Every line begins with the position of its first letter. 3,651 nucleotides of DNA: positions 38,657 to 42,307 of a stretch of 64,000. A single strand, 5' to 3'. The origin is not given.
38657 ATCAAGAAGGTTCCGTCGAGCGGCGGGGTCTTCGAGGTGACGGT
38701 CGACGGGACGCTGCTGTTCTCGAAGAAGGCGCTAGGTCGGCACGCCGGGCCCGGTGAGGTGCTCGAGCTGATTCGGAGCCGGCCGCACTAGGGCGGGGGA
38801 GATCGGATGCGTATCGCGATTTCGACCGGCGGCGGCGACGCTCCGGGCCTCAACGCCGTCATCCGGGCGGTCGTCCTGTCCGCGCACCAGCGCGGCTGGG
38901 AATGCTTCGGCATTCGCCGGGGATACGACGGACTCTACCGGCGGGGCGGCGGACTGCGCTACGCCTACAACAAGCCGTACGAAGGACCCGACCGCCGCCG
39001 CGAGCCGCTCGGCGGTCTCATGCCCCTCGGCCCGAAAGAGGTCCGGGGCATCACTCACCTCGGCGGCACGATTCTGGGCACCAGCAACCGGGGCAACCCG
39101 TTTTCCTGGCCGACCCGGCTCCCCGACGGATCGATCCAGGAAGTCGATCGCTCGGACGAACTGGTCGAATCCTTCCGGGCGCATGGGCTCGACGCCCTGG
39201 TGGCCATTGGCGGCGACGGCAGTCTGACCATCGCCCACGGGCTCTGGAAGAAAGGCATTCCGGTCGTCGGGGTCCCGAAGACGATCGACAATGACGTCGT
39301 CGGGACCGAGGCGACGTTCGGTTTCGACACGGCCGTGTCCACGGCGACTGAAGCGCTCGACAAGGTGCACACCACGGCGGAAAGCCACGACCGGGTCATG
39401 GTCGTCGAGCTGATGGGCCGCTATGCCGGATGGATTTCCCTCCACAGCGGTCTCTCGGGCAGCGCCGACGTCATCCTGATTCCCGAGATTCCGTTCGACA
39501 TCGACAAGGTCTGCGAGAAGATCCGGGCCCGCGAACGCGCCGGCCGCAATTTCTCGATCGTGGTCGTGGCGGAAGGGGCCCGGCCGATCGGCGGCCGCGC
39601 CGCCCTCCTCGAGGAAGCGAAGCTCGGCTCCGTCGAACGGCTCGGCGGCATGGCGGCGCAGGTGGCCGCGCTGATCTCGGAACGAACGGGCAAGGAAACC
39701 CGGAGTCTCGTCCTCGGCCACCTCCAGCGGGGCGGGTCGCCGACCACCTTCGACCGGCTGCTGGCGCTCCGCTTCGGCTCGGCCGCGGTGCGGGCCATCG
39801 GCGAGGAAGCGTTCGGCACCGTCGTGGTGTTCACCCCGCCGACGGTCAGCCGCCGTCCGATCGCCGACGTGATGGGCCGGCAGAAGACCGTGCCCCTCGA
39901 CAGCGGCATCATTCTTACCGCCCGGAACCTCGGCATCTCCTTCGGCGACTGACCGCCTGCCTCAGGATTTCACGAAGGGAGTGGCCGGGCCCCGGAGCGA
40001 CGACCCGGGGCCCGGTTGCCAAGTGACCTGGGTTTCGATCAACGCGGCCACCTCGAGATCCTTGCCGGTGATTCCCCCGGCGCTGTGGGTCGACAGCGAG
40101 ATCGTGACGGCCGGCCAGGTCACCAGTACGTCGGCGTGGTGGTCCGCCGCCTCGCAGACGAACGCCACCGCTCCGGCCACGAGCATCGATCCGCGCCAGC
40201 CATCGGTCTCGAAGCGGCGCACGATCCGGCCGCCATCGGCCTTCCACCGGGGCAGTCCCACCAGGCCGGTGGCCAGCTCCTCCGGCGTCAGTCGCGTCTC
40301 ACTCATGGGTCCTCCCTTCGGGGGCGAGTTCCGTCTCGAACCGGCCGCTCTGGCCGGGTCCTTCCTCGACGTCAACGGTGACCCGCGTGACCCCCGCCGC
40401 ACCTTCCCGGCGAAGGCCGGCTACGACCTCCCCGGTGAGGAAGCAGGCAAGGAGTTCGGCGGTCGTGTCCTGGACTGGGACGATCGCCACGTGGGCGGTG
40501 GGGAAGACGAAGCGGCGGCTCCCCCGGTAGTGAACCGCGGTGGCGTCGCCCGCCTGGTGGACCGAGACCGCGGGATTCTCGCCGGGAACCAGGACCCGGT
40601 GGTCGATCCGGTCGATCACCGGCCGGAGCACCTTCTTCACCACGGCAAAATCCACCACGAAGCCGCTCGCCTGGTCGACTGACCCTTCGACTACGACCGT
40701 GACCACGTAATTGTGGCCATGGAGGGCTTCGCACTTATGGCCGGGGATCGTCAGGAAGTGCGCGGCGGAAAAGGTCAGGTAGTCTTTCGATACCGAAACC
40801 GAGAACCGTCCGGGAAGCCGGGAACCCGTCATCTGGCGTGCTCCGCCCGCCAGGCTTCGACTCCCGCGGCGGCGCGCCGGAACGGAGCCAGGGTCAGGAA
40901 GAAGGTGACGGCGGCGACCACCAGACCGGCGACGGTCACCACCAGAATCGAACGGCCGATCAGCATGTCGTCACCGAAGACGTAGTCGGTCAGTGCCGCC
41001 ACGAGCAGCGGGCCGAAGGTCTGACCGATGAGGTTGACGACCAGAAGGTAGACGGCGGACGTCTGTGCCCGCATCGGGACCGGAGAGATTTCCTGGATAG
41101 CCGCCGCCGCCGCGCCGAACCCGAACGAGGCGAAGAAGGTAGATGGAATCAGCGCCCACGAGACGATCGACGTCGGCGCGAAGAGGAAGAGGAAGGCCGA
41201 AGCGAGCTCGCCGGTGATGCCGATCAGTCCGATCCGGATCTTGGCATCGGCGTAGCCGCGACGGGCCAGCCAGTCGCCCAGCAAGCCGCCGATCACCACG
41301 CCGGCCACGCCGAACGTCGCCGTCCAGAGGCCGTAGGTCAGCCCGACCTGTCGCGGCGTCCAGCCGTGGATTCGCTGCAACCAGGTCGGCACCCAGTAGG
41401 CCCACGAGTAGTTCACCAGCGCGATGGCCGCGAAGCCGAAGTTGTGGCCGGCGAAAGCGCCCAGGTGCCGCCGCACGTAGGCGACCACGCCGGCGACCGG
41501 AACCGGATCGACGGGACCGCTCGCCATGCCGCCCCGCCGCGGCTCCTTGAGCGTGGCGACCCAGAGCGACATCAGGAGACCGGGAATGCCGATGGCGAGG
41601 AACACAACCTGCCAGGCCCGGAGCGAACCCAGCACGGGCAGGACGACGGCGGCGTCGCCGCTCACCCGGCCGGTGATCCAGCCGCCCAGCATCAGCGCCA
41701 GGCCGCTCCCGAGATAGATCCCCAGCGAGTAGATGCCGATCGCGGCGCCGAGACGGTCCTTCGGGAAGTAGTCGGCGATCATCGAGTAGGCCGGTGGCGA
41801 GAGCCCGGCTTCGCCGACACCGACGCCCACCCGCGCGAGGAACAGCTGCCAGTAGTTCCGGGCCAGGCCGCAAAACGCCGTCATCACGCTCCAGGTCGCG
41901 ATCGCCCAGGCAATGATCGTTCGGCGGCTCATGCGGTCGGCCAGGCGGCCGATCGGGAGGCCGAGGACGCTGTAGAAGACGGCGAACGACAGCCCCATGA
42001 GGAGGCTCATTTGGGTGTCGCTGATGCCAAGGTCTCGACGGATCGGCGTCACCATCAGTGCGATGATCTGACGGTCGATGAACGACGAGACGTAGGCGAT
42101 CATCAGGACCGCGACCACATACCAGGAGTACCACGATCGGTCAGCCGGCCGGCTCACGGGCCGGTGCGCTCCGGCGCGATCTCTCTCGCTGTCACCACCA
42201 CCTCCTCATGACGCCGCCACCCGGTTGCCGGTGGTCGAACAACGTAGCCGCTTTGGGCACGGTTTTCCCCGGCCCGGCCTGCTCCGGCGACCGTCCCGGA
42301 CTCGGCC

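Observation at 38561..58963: Cluster-level observation: three UGA-Sec thiol-oxidoreductase genes within 20 kb imply a Sec-decoding lineage with an under-annotated selenoproteome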

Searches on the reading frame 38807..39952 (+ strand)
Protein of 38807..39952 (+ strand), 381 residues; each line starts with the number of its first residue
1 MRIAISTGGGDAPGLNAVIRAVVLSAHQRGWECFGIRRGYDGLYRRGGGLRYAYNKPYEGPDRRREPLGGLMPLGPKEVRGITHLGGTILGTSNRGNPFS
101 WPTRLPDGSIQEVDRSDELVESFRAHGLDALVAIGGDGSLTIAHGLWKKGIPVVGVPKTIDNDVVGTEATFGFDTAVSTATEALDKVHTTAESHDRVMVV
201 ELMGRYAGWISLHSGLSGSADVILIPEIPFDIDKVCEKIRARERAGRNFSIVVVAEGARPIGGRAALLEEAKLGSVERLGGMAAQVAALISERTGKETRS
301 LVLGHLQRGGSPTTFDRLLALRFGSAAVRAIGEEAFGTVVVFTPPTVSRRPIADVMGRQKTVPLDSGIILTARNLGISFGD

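Call 13: find_encoding_contigs(protein=window:38807-39952:+, flank=10000, max_places=6)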
Protein window:38807-39952:+ (381 aa): no gene with exactly this product is on record in the collection.

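Call 18: search_protein_families(library=pfam, proteins=[window:38807-39952:+], max_evalue=0.001)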
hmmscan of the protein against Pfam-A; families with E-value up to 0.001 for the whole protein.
window:38807-39952:+ (381 aa): 2 families
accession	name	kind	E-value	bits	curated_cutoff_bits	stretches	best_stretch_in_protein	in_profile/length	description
PF00365.25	PFK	-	6.4e-104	347.6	30.9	1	2-331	1-277/277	Phosphofructokinase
PF01513.26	NAD_kinase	-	6.2e-05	23.8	25.5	1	116-157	61-103/130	ATP-NAD kinase N-terminal domain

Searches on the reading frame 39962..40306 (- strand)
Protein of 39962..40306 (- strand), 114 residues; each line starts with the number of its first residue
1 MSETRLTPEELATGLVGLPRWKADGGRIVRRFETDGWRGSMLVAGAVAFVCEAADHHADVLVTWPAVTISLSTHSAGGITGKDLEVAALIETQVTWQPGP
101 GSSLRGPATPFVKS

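Call 18: search_protein_families(library=pfam, proteins=[window:39962-40306:-], max_evalue=0.001)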
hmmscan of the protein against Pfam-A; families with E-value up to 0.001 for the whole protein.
window:39962-40306:- (114 aa): 1 family
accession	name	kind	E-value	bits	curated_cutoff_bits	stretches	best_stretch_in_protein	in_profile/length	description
PF01329.24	Pterin_4a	-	2.4e-21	76.1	26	1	5-91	2-89/91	Pterin 4 alpha carbinolamine dehydratase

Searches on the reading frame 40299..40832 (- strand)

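Call 18: search_protein_families(library=pfam, proteins=[window:40299-40832:-], max_evalue=0.001)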
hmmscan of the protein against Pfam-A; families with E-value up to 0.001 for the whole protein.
window:40299-40832:- (177 aa): 1 family
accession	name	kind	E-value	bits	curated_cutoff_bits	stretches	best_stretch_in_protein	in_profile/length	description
PF01242.24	PTPS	-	1.6e-23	83.4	22.4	1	19-165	6-118/121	6-pyruvoyl tetrahydropterin synthase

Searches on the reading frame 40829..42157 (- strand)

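Call 18: search_protein_families(library=pfam, proteins=[window:40829-42157:-], max_evalue=0.001)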
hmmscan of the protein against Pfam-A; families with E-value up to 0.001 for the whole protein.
window:40829-42157:- (442 aa): 2 families
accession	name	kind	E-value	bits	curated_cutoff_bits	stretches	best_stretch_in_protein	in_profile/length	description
PF07690.21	MFS_1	-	7e-47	160.5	33.4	1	18-383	1-347/347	Major Facilitator Superfamily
PF00083.30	Sugar_tr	-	2.2e-06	27.3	22.3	1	56-205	52-193/452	Sugar (and other) transporter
